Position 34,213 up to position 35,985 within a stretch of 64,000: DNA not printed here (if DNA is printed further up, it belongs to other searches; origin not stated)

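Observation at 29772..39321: Sigma-54-activated cluster: YgeY-like hydrolase, two fold-type-II PLP enzymes, a D-aminoacylase, and a DUF997 protein with an SSS symporter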

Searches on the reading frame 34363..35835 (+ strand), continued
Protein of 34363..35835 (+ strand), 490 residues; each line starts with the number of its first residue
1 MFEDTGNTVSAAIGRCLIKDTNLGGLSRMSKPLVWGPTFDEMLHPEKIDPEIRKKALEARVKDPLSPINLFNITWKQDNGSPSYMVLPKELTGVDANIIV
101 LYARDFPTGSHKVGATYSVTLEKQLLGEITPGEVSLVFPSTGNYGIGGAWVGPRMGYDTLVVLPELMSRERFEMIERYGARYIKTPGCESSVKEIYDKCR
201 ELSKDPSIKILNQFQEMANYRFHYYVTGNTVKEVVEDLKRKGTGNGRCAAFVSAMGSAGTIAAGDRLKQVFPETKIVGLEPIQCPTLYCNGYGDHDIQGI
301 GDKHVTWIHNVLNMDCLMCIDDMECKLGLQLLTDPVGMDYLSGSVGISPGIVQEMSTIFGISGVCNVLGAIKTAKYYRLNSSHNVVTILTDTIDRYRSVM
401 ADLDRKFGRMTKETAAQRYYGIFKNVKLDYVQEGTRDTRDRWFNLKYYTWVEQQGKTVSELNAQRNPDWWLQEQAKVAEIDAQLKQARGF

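Call 66: fold_search(model_id=the predicted structure, library=pdb)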
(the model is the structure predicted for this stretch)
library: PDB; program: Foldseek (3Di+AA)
matches with E <= 10: 1953; with E <= 0.001: 492
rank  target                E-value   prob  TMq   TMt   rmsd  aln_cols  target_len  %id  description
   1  3vbe_B                4.1e-20  1.00  0.57  0.81   3.7       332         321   25  Crystal structure of beta-cyanoalanine synthase in soybean (released 2012-09-12)
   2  3vc3_F                4.9e-20  1.00  0.58  0.81   3.7       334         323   24  Crystal structure of beta-cyanoalanine synthase K95A mutant in soybean (released 2012-09-12)
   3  8b9y_B                9.2e-20  1.00  0.55  0.78   3.9       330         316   26  Cysteine Synthase from Trypanosoma cruzi with PLP and OAS (released 2023-05-31)
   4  3vc3_A                1.1e-19  1.00  0.58  0.82   3.7       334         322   25  Crystal structure of beta-cyanoalanine synthase K95A mutant in soybean (released 2012-09-12)
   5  9rj1                  1.4e-19  1.00  0.59  0.83   3.8       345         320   25  S-methylcysteine synthase (BSAS4) from common bean in complex with PLP, BEZ, and GOL (released 2025-12-03)
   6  3vc3_D                5.4e-19  1.00  0.58  0.81   3.7       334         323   25  Crystal structure of beta-cyanoalanine synthase K95A mutant in soybean (released 2012-09-12)
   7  4lmb                  6.3e-19  1.00  0.58  0.84   2.8       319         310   26  Crystal structure analysis of O-acetylserine sulfhydrylase CysK2 complexed with cystine from Microcystis aeruginosa 7806 (released 2014-06-04)
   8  8b9y_D                6.3e-19  1.00  0.57  0.80   5.2       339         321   26  Cysteine Synthase from Trypanosoma cruzi with PLP and OAS (released 2023-05-31)
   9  3vbe_C                7.8e-19  1.00  0.58  0.79   3.7       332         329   26  Crystal structure of beta-cyanoalanine synthase in soybean (released 2012-09-12)
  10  3spx                  8.2e-19  1.00  0.58  0.81   3.5       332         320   24  Crystal structure of O-Acetyl Serine Sulfhydrylase from Leishmania donovani (released 2012-07-04)
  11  3t4p_A                8.2e-19  1.00  0.58  0.81   3.5       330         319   24  Crystal structure of O-Acetyl Serine Sulfhydrylase from Leishmania donovani in complex with designed tetrapeptide (released 2012-08-01)
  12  8sru_B                1.2e-18  1.00  0.56  0.81   3.5       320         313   27  Crystal structure of O-acetyl-L-serine sulfhydrylase A (CysK) from Staphylococcus aureus NCTC 8325 complexed with a se (released 2024-11-13)
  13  3vbe_A                1.6e-18  1.00  0.57  0.81   3.7       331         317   25  Crystal structure of beta-cyanoalanine synthase in soybean (released 2012-09-12)
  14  1z7y                  1.6e-18  1.00  0.58  0.81   3.7       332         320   27  Crystal Structure of the Arabidopsis thaliana O-Acetylserine Sulfhydrylase K46A mutant (released 2005-09-20)
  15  4aec_B                1.7e-18  1.00  0.57  0.81   3.9       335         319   26  Crystal Structure of the Arabidopsis thaliana O-Acetyl-Serine-(Thiol)- Lyase C (released 2012-02-22)
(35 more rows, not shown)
